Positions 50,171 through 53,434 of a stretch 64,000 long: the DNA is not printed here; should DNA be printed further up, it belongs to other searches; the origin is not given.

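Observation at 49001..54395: Giant featureless coiled-coil protein placed between a Ser/Thr kinase and a divergent GroES-like / LMW-phosphatase operon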

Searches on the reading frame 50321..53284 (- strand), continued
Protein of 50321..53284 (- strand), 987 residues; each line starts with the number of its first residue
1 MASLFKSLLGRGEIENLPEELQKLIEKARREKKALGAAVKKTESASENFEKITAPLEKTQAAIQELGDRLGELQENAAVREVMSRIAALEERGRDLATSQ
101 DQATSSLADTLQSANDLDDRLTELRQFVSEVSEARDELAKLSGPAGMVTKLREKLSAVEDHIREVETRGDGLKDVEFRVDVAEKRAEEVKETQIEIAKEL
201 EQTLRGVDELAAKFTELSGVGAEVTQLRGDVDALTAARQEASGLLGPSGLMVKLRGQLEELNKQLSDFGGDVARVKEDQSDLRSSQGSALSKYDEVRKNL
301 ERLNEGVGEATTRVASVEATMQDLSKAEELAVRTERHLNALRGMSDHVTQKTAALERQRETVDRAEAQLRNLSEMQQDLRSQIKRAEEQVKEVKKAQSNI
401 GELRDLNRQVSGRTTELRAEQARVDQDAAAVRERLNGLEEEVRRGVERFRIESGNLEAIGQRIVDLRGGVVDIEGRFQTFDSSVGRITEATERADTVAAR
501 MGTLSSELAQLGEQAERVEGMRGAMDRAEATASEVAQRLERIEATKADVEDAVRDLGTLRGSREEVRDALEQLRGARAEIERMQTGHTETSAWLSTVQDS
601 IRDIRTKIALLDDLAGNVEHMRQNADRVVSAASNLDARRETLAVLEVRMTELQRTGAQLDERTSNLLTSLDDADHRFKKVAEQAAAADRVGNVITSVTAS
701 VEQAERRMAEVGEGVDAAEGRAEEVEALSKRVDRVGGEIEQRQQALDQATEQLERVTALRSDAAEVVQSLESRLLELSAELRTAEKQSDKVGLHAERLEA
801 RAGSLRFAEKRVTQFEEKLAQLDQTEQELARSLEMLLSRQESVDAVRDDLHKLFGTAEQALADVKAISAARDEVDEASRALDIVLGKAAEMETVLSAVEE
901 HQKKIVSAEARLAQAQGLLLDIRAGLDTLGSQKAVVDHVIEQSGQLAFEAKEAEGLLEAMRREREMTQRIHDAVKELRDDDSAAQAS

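Call 25: search_protein_families(library=ncbifam, max_evalue=0.001, proteins=[P0003, P0009, P0013])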
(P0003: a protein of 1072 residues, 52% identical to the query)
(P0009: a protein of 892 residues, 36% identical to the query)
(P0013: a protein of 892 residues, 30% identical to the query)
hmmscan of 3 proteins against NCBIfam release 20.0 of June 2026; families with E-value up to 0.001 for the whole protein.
P0003 (1072 aa): 20 families
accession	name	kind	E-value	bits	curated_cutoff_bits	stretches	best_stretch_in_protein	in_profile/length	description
NF047515.1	SpiroCoCo_C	equivalog_domain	2e-42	145.5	125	5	114-280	73-243/313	SpiroCoCo family coiled-coil protein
NF045487.1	ASRP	equivalog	3e-29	102.1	300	4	617-950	134-477/593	archaea-specific SMC-related protein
NF003034.1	PRK03918.1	equivalog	2.4e-28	98.6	700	7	559-794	189-429/878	DNA double-strand break repair ATPase Rad50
TIGR02168.1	SMC_prok_B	equivalog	1.1e-26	92.9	567.35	4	286-596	665-986/1181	chromosome segregation protein SMC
NF041034.1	Rad50_Sulf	equivalog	2.6e-26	91.8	1000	2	450-990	172-703/872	DNA double-strand break repair ATPase Rad50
TIGR04523.1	Mplasa_alph_rch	subfamily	6.8e-20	70.6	270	3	542-997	57-491/745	helix-rich protein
TIGR02169.1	SMC_prok_A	equivalog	7.5e-19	67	729.4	3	493-798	678-973/1165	chromosome segregation protein SMC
NF002572.0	PRK02224.1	equivalog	2.2e-18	66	1087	3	332-770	204-616/888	DNA double-strand break repair ATPase Rad50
NF041035.1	Rad50_Halo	equivalog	4.1e-16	58.6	1000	2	540-810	163-431/883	DNA double-strand break repair ATPase Rad50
NF041751.2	sbcc_Staph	equivalog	2.6e-14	52.2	920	2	20-278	246-509/1007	exonuclease subunit SbcC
NF002244.0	PRK01156.1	equivalog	1.4e-12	46.5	847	1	36-258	527-746/895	DNA double-strand break repair ATPase Rad50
TIGR04211.1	SH3_and_anchor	equivalog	1.5e-12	47.6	65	0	514-601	69-156/198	TIGR04211 family SH3 domain-containing protein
TIGR04527.1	mycoplas_twoTM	subfamily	5.1e-12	46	125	1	37-168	39-170/248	MG_279/MG_280 family protein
NF047516.1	LA_3659_fam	equivalog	1e-11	44.9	36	1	452-614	44-195/221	LA_3659 family protein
NF047514.1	SpiroCoCo_N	equivalog_domain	1e-11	44.9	75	1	452-614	44-195/221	SpiroCoCo family coiled-coil protein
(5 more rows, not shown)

P0009 (892 aa): 17 families
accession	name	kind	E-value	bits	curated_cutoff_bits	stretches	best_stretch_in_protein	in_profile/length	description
NF047515.1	SpiroCoCo_C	equivalog_domain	4e-32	111.6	125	4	333-546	39-235/313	SpiroCoCo family coiled-coil protein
NF045487.1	ASRP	equivalog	3.1e-25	88.8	300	4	376-749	91-462/593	archaea-specific SMC-related protein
NF003034.1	PRK03918.1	equivalog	1.6e-21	76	700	4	25-276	170-418/878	DNA double-strand break repair ATPase Rad50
NF041034.1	Rad50_Sulf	equivalog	7.3e-20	70.4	1000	2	270-836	178-724/872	DNA double-strand break repair ATPase Rad50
TIGR02168.1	SMC_prok_B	equivalog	1e-18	66.6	567.35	5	16-300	235-528/1181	chromosome segregation protein SMC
TIGR02169.1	SMC_prok_A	equivalog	3e-15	55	729.4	2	264-545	226-507/1165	chromosome segregation protein SMC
NF002572.0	PRK02224.1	equivalog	3.5e-12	45.5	1087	1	285-825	182-731/888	DNA double-strand break repair ATPase Rad50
NF041035.1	Rad50_Halo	equivalog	8.8e-10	37.6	1000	1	48-558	220-727/883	DNA double-strand break repair ATPase Rad50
TIGR04523.1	Mplasa_alph_rch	subfamily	1.3e-09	36.6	270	1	49-339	371-659/745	helix-rich protein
TIGR04211.1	SH3_and_anchor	equivalog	5.3e-09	36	65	0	16-119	56-158/198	TIGR04211 family SH3 domain-containing protein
NF047516.1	LA_3659_fam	equivalog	9e-09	35.2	36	0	464-575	69-186/221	LA_3659 family protein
NF047514.1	SpiroCoCo_N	equivalog_domain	9e-09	35.2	75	0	464-575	69-186/221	SpiroCoCo family coiled-coil protein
NF002244.0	PRK01156.1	equivalog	1e-08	33.8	847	1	381-658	466-731/895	DNA double-strand break repair ATPase Rad50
TIGR04527.1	mycoplas_twoTM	subfamily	1.5e-05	24.8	125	0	625-697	71-140/248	MG_279/MG_280 family protein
NF038350.1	taxis_HmpF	equivalog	5.3e-05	21.8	200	1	502-700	118-307/553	pilus motility taxis protein HmpF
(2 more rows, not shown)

P0013 (892 aa): 19 families
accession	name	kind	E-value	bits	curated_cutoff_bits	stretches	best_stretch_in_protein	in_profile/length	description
NF047515.1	SpiroCoCo_C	equivalog_domain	5.9e-36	124.2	125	5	359-550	3-191/313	SpiroCoCo family coiled-coil protein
NF003034.1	PRK03918.1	equivalog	3.3e-25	88.2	700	3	20-279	165-421/878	DNA double-strand break repair ATPase Rad50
TIGR02168.1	SMC_prok_B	equivalog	7.2e-21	73.7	567.35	3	18-289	237-503/1181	chromosome segregation protein SMC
NF045487.1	ASRP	equivalog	1.5e-20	73.3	300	3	450-749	122-434/593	archaea-specific SMC-related protein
NF041034.1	Rad50_Sulf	equivalog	1.1e-19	69.8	1000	2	204-443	431-670/872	DNA double-strand break repair ATPase Rad50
TIGR02169.1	SMC_prok_A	equivalog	8.6e-13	46.9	729.4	1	229-535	676-972/1165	chromosome segregation protein SMC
NF041035.1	Rad50_Halo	equivalog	1.5e-11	43.4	1000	0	15-196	535-714/883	DNA double-strand break repair ATPase Rad50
NF002572.0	PRK02224.1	equivalog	1.6e-11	43.3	1087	3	15-286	473-735/888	DNA double-strand break repair ATPase Rad50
NF047516.1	LA_3659_fam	equivalog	3.7e-11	43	36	1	370-447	68-145/221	LA_3659 family protein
NF047514.1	SpiroCoCo_N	equivalog_domain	3.7e-11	43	75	1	370-447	68-145/221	SpiroCoCo family coiled-coil protein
TIGR04211.1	SH3_and_anchor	equivalog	7.9e-11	41.9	65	0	324-418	65-159/198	TIGR04211 family SH3 domain-containing protein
NF003422.0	PRK04863.1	equivalog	1.7e-09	35.9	699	1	396-796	288-673/1486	chromosome partition protein MukB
NF045780.1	TrlF_fam_ATP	equivalog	1.1e-08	34.4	350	1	468-728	447-713/944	TrlF family AAA-like ATPase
TIGR04523.1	Mplasa_alph_rch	subfamily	8.3e-08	30.6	270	1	245-538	363-640/745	helix-rich protein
NF053563.1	Rkd4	equivalog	2.5e-07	29.2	860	1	190-601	216-614/747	arcadin-4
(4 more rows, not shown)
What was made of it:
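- On SpiroCoCo coiled-coil family (NCBIfam NF047515 C-domain, NF047514 N-domain): The matched profile ranges differ between members: 17-241, 73-243, 39-235 and 3-191 (call 25).
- P0003 scores 145.5 bits (call 25).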

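Call 32: search_solved_structures(query=A2, max_evalue=0.01, show_alignments=0)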
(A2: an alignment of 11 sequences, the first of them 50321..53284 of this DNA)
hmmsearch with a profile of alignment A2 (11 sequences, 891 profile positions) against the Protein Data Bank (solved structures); distinct sequences matched with E-value up to 0.01: 23.
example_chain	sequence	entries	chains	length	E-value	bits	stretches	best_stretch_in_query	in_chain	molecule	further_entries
2ch7_B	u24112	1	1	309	1.4e-05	26.6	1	80-218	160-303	METHYL-ACCEPTING CHEMOTAXIS PROTEIN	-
2ch7_A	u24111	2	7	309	1.6e-05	26.3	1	80-216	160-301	METHYL-ACCEPTING CHEMOTAXIS PROTEIN | Methyl-accepting chemotaxis protein 2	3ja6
9y5h_B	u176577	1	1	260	1.9e-05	26.1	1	14-236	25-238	sc-t-SNARE-diff-#3.3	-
3ja6_H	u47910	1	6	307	2e-05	26.1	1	80-218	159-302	Methyl-accepting chemotaxis protein 2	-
7y9n_A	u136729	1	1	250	2.4e-05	25.8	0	380-507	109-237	Spike protein S2',5HB-H2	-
8qox_B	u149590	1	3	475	0.00041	21.7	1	34-133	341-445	Conserved membrane protein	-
6gaj_A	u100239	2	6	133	0.00066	21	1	35-389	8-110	Outer capsid protein sigma-1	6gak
8qae_A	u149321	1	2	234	0.00091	20.6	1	14-209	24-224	sc-apCC-6-SLLA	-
2wpr_A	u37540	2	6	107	0.00098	20.5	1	33-131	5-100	TRIMERIC AUTOTRANSPORTER ADHESIN FRAGMENT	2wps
5xg2_A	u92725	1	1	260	0.0011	20.3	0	142-226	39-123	Chromosome partition protein Smc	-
6gao_A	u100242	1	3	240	0.0012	20.2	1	286-392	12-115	Outer capsid protein sigma-1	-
8p4y_A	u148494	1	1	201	0.0013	20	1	114-233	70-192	Protein origami triangle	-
8a3k_UNK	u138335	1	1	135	0.0019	19.5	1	14-134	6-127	sc-apCC-4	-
5mg8_B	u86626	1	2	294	0.0037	18.5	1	107-203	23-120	Structural maintenance of chromosomes protein 6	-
1aep_A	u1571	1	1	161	0.0046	18.3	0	118-191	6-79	APOLIPOPHORIN III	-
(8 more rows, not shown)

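Call 33: search_protein_families(library=padloc, proteins=[window:50321-53284:-], max_evalue=0.001)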
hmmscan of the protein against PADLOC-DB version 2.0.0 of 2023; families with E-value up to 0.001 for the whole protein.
window:50321-53284:- (987 aa): 23 families
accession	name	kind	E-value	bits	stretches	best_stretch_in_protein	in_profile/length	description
PDLC03865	LmuB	-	9.9e-25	84.9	3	253-582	186-495/1007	-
PDLC00551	JetC2|JetC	-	4.8e-18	62.5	4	271-452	793-975/1365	DUF3584 domain; MukB-like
PDLC03868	LmuB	-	4.5e-16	56.3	3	421-683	213-481/1035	-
PDLC00006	DruC1|DruC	-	1.1e-15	55.1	2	765-971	161-361/626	Unknown function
PDLC02730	PbeC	-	7.4e-12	42.8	0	70-217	362-509/651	PbeC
PDLC00550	JetC2|JetC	-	1.2e-11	41.2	1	500-757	232-483/1355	DUF3584 domain; MukB-like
PDLC00553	JetC2|JetC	-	3.5e-11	39.7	2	253-554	749-1046/1361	DUF3584 domain; MukB-like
PDLC03859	LmuB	-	8.2e-11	39.8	1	13-397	194-486/611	-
PDLC00581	JetC3|JetC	-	1.1e-10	38.1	2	499-965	747-1205/1473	DUF3584 domain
PDLC00582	JetC3|JetC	-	1.8e-10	37.3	1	486-865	778-1144/1472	DUF3584 domain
PDLC00580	JetC3|JetC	-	3.7e-09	33.4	0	13-206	264-452/1068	DUF3584 domain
PDLC03861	LmuB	-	4.5e-09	32.8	1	148-560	458-870/1213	-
PDLC02740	PbeC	-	9.8e-08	29.3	0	506-763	206-469/648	PbeC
PDLC00583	JetC3|JetC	-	1.3e-07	27.8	1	512-804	757-1049/1471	DUF3584 domain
PDLC00519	JetC1|JetC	-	3.1e-07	27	0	537-799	224-486/1097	DUF3584 domain; MukB-like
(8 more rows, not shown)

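Call 39: predict_structure(alignment_id=A2)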
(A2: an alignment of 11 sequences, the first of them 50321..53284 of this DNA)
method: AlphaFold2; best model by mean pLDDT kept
length: 987 residues; sequences in the alignment: 11
mean_pLDDT: 53.0   pTM: 0.22
mean pLDDT of the five models: 53.0, 52.3, 52.0, 51.7, 46.3
residues with pLDDT >= 90: 0; 70-90: 5; 50-70: 611; < 50: 371
segments of 3 or more residues with pLDDT < 50: 1-18, 141-147, 243-246, 249-251, 264-276, 281-283, 285-287, 311-313, 321-337, 339-345, 357-359, 448-450, 452-478, 504-522, 552-567, 569-592, 610-622, 627-642, 704-708, 710-724, 804-806, 857-861, 863-874, 876-878, 921-923, 925-933, 936-939, 981-987
pLDDT, mean of each block of 10 residues (from residue 1): 37 41 61 62 60 62 66 55 61 61 61 61 60 52 47 59 55 61 65 67 64 55 60 57 47 54 47 46 49 56 55 50 47 47 49 51 53 55 55 55 57 60 66 64 55 39 40 47 52 53 48 46 54 58 51 44 44 43 42 48 51 46 45 42 49 49 49 52 51 54 48 44 49 57 62 58 60 62 55 52 47 49 53 50 54 51 46 48 55 60 59 52 45 47 52 61 66 62 38
secondary structure, 60 per line:
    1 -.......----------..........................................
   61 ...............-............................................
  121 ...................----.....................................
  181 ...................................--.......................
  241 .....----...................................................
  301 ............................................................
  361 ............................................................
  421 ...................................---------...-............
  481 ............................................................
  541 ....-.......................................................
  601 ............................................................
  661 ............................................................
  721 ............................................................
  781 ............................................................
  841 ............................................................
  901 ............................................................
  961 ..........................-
elements in order (helices of 4 or more, strands of 3 or more residues): H2-8 H19-75 H77-139 H144-215 H218-245 H250-455 H469-544 H546-986
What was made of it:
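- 50321..53284 (-): Gene for the 987-aa all-helical rod protein. It is a member of a conserved, unnamed family. The AF2 model is ~97% helix at low confidence, pLDDT 53 (call 39).
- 53255..53284 (-): Codons 1-10, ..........: a conserved short amphipathic N-terminal helix followed by a G/S/N-rich linker. AF2 predicts helix 2-8, then coil 9-18 (call 39).
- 52847..52858 (-): GPAG (residues 143-146), the first helix break or hinge motif. AF2 break at 140-143 (call 39).
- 52538..52549 (-): GPSG (residues 246-249), the second hinge motif. It marks a module that is tandemly multiplied in Longimicrobiales relatives. AF2 break at 246-249 (call 39).
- The AF2 model is ~97% helix, with helices 250-455 and 546-986 unbroken (call 39). 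No experiment and no confident 3-D model support the oligomeric state, strand orientation or rod length (AF2 pLDDT 53, pTM 0.22, monomer only; call 39).
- Tried and rejected: The AF2 model of the full protein was too low in confidence (pLDDT 53, pTM 0.22; call 39) to justify any fold search, so none was run.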

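Call 44: search_protein_representatives(alignment_id=A2)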
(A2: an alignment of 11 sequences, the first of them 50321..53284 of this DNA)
Query: 11 sequences, 891 profile positions. Proteins with E-value up to 0.001 (for the whole library): 2162; up to 1e-10: 642; up to 1e-30: 266. The best 150 are listed.
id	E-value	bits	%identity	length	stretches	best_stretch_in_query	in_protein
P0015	0.0e+00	1249.6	-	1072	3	67-885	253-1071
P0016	0.0e+00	1137.1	-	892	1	1-884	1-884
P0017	0.0e+00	1054.9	-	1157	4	57-882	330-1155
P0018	7.8e-296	1000.3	-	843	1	59-888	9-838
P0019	3.8e-282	955.0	-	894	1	1-888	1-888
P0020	9.7e-276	933.8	-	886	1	1-886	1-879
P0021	1.0e-273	927.1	-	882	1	1-885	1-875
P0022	2.6e-269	912.5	-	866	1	1-886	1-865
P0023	6.6e-265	897.9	-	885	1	5-885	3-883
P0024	1.5e-262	890.2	-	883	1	1-880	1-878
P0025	4.7e-259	878.6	-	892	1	1-882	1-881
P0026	1.5e-251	853.8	-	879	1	1-884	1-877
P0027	1.3e-250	850.6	-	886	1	1-883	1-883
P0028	1.9e-249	846.8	-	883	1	1-880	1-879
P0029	3.8e-247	839.2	-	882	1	1-878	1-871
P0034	3.7e-214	730.0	-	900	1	15-881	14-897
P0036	2.9e-207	707.2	-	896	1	8-882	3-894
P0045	1.8e-186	638.4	-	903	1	22-881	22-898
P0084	1.1e-88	314.9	-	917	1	14-881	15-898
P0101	3.4e-74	266.9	-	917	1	1-880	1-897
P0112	8.5e-67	242.4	-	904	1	16-877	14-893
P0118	5.4e-64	233.1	-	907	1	3-884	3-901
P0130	1.4e-59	218.5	-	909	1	15-879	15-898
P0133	2.3e-57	211.2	-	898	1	3-882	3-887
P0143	2.8e-54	201.0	-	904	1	1-883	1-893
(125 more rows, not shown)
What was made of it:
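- The full-length ones align as a single stretch over profile positions 1-885 of 891 (call 44). Length and sequence are conserved across phyla (call 44).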

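Call 45: search_protein_families(library=phrogs, proteins=[window:50321-53284:-], max_evalue=0.001)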
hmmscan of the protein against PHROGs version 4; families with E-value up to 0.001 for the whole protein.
window:50321-53284:- (987 aa): 9 families
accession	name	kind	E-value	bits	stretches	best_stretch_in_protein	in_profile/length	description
phrog_167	-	tail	3.6e-16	59.1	2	253-685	57-508/1555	tail length tape measure protein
phrog_5553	-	unknown function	3.7e-12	47.5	0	150-238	11-100/114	-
phrog_77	-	DNA, RNA and nucleotide metabolism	8.3e-12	45.4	1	149-442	488-786/967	SbcC-like subunit of palindrome specific endonuclease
phrog_788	-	tail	1.8e-10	42.1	0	20-140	178-287/297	tail protein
phrog_4704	-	tail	1.2e-09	38.5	0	257-396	39-171/625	tail length tape measure protein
phrog_1272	-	tail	6.9e-08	31.7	0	665-892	56-284/1606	tail length tape measure protein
phrog_3590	-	unknown function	3.7e-07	30.9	0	17-269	120-354/481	-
phrog_2335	-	tail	1.3e-06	27.6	1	221-603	53-458/1536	tail length tape measure protein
phrog_1535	-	tail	1.7e-05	24.2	0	23-269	86-298/1152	tail length tape measure protein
